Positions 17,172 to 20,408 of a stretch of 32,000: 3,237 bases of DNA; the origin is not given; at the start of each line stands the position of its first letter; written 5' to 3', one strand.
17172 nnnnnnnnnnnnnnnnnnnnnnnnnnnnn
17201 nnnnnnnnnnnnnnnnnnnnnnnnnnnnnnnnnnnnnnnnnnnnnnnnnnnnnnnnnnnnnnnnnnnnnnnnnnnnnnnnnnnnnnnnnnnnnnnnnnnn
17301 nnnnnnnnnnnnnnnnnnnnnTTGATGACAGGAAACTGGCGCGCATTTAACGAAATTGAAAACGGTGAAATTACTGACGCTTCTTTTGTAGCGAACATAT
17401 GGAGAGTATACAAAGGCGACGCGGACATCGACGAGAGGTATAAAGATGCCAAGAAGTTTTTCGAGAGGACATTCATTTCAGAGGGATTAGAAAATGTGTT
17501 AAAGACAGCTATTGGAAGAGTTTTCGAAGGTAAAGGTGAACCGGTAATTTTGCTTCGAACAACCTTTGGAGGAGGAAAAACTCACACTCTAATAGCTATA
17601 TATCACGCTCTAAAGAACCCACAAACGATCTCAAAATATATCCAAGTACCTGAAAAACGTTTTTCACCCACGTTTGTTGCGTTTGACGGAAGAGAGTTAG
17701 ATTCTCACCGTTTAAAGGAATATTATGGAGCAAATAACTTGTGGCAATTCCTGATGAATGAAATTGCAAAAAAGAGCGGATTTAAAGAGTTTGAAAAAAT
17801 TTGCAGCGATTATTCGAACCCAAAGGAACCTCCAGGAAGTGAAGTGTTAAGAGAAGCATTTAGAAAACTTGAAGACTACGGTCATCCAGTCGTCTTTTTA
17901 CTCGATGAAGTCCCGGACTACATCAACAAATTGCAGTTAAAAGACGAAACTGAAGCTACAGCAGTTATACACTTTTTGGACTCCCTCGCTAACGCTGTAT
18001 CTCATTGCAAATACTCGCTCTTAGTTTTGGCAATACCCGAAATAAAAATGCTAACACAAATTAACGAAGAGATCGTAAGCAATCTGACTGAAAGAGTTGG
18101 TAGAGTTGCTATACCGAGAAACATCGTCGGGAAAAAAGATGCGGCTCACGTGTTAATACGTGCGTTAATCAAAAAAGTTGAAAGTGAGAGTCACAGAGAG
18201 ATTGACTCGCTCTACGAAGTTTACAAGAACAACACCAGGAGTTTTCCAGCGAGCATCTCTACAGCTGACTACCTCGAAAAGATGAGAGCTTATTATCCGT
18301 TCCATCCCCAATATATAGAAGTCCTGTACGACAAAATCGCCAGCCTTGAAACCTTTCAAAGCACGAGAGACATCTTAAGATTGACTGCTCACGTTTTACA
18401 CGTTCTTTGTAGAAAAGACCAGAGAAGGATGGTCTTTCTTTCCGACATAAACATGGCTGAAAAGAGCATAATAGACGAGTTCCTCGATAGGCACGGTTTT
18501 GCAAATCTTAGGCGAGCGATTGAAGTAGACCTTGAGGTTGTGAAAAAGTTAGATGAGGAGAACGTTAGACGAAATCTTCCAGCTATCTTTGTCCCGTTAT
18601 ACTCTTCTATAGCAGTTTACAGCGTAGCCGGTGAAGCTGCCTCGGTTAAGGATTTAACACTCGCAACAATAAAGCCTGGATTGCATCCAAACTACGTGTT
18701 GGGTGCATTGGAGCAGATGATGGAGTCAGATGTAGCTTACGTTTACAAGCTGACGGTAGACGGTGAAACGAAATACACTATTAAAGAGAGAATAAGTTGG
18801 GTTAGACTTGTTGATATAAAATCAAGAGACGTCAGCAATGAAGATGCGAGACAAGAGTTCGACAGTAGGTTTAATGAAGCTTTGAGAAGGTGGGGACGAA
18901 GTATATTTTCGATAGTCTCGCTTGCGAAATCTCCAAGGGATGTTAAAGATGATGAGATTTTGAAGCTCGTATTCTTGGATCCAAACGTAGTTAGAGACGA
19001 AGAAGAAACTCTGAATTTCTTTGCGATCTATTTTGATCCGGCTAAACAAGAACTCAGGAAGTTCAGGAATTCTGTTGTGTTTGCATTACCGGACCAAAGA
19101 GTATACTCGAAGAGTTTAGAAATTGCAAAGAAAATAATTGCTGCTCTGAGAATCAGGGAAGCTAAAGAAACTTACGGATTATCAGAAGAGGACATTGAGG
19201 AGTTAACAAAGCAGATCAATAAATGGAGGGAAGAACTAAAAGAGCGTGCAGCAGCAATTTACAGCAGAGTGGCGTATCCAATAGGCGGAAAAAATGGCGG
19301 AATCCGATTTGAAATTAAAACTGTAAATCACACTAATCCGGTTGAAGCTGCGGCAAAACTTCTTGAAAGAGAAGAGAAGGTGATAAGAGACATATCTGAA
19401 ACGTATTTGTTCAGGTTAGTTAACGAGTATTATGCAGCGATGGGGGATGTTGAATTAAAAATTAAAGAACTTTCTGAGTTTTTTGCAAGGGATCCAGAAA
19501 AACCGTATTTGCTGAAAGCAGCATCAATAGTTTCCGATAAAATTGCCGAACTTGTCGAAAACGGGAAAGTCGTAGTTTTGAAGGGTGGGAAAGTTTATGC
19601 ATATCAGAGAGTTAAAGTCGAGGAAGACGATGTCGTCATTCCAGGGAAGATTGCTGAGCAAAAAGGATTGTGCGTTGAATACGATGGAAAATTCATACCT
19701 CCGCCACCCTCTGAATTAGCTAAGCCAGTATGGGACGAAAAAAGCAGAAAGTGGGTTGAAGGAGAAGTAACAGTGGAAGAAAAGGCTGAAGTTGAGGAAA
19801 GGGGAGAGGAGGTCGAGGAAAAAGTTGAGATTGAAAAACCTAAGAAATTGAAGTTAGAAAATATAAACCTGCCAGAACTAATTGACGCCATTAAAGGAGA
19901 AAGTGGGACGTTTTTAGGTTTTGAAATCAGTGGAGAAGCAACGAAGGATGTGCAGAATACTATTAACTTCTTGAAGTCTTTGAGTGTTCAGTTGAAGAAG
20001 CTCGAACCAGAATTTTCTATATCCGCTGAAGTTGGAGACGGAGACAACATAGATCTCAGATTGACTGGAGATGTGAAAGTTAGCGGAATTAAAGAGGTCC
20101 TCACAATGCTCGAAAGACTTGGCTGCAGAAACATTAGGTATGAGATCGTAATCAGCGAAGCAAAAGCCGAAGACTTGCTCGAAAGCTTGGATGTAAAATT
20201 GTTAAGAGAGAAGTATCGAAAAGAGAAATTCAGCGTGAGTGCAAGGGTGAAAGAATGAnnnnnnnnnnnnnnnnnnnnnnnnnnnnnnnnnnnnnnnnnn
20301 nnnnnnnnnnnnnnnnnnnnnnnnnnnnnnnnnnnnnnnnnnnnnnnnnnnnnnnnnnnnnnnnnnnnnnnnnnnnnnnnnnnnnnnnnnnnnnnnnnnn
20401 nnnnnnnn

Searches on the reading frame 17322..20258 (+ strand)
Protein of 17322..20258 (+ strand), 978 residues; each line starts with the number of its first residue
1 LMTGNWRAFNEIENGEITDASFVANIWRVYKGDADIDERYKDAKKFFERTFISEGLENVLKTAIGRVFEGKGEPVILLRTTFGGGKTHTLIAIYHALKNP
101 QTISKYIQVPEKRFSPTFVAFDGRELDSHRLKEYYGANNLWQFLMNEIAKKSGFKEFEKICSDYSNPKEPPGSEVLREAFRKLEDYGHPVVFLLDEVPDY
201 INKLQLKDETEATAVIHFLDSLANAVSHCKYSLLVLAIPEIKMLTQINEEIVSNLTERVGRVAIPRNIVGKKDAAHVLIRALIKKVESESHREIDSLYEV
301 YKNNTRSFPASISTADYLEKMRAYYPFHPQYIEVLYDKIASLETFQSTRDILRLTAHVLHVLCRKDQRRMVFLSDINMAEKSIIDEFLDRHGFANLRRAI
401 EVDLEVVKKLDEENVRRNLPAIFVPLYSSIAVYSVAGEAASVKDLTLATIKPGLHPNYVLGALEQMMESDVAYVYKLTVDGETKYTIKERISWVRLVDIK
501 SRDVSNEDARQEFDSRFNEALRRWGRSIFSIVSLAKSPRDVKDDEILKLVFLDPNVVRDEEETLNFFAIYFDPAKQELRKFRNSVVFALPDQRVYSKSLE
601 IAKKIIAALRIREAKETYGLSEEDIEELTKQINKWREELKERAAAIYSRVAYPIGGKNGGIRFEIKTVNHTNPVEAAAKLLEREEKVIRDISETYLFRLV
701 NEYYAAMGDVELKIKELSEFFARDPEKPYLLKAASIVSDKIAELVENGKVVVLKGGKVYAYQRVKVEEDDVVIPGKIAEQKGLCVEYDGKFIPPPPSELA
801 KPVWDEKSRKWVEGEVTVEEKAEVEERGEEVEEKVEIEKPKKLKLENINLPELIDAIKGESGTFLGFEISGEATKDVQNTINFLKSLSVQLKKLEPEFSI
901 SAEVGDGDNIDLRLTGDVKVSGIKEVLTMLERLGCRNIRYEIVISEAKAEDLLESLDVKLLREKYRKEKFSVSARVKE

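Call 4: search_protein_families(library=pfam, proteins=[window:17322-20258:+], max_evalue=0.01)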
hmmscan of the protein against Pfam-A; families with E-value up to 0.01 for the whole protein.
window:17322-20258:+ (978 aa): 0 families

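Call 5: search_protein_families(library=padloc, proteins=[window:17322-20258:+], max_evalue=0.01)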
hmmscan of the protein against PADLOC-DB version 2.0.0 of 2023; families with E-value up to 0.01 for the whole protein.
window:17322-20258:+ (978 aa): 2 families
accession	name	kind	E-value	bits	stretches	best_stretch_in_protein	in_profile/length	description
PDLC00662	HmaC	-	7e-66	221.1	1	10-723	14-747/941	AAA+ ATPase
PDLC02192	DUF499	-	1.1e-22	77.8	1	41-679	33-653/1022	-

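Call 6: search_protein_families(library=ncbifam, proteins=[window:17322-20258:+], max_evalue=0.1)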
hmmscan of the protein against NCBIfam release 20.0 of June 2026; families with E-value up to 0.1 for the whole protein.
window:17322-20258:+ (978 aa): 1 family
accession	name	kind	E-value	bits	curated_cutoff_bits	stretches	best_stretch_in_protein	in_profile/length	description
NF042962.1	DUF499_antiphage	equivalog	3.2e-28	98.2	1200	1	38-705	30-674/1025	anti-phage-associated DUF499 domain-containing protein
